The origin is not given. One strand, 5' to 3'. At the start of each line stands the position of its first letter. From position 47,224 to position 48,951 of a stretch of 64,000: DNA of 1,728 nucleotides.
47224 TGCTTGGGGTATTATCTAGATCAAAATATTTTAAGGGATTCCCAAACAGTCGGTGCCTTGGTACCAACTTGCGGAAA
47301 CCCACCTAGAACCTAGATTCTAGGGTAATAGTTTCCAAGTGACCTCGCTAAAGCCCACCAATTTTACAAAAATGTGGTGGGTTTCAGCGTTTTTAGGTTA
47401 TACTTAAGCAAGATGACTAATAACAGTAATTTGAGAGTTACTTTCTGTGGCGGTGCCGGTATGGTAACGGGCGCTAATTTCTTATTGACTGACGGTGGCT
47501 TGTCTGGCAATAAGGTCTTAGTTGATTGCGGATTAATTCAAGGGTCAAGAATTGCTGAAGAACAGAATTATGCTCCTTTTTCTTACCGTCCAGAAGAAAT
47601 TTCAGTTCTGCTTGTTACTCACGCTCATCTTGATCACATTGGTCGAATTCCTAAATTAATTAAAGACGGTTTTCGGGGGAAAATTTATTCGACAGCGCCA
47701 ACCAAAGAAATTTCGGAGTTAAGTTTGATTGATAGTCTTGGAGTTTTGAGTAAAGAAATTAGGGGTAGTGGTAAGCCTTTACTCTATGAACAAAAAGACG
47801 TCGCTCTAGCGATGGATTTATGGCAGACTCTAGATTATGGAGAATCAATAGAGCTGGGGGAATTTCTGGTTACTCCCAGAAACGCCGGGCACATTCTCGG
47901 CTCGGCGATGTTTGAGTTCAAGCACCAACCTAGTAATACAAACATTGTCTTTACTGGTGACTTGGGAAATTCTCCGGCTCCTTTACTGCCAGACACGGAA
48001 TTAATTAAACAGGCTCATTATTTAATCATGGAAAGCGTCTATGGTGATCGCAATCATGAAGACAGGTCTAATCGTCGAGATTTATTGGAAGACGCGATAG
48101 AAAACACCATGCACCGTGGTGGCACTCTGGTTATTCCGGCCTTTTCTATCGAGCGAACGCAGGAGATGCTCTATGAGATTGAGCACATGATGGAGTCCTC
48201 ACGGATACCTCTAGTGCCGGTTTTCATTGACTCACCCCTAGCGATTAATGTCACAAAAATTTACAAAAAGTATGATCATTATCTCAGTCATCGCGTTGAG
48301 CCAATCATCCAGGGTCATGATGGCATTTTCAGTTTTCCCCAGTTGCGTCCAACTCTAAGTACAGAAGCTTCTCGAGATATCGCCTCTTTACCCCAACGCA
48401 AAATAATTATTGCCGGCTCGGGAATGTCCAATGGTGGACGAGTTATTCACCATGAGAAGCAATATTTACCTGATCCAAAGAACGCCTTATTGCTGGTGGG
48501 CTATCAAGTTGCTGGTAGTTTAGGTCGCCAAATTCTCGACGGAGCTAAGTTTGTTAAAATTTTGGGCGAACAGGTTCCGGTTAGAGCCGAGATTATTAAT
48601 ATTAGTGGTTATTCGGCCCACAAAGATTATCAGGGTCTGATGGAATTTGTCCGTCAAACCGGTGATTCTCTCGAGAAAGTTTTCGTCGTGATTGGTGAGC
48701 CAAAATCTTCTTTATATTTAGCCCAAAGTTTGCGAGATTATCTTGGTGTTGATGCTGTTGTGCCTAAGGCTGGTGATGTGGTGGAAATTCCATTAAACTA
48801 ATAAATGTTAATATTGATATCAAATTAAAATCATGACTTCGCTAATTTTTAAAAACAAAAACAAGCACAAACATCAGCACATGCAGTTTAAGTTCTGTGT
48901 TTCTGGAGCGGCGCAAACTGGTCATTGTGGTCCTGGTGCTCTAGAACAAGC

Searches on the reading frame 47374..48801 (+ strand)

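Call 92: search_protein_families(library=pfam, proteins=[window:47374-48801:+], max_evalue=0.00001)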
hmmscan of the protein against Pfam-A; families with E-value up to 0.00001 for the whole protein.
window:47374-48801:+ (475 aa): 5 families
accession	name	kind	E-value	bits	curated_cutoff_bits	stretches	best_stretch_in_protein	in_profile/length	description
PF10996.14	Beta-Casp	-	1.6e-33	116.2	27.7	1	262-387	1-120/120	Beta-Casp domain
PF16661.11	Lactamase_B_6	-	5.7e-15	55.6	27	1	46-205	7-170/193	Metallo-beta-lactamase superfamily domain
PF07521.17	RMMBL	-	8.3e-13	48.6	21.6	1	401-464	2-63/63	Zn-dependent metallo-hydrolase RNA specificity domain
PF00753.33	Lactamase_B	-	5.4e-08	33.4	22.7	1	45-202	15-155/196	Metallo-beta-lactamase superfamily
PF12706.13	Lactamase_B_2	-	8.7e-07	29.2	27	1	47-220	2-163/200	Beta-lactamase superfamily domain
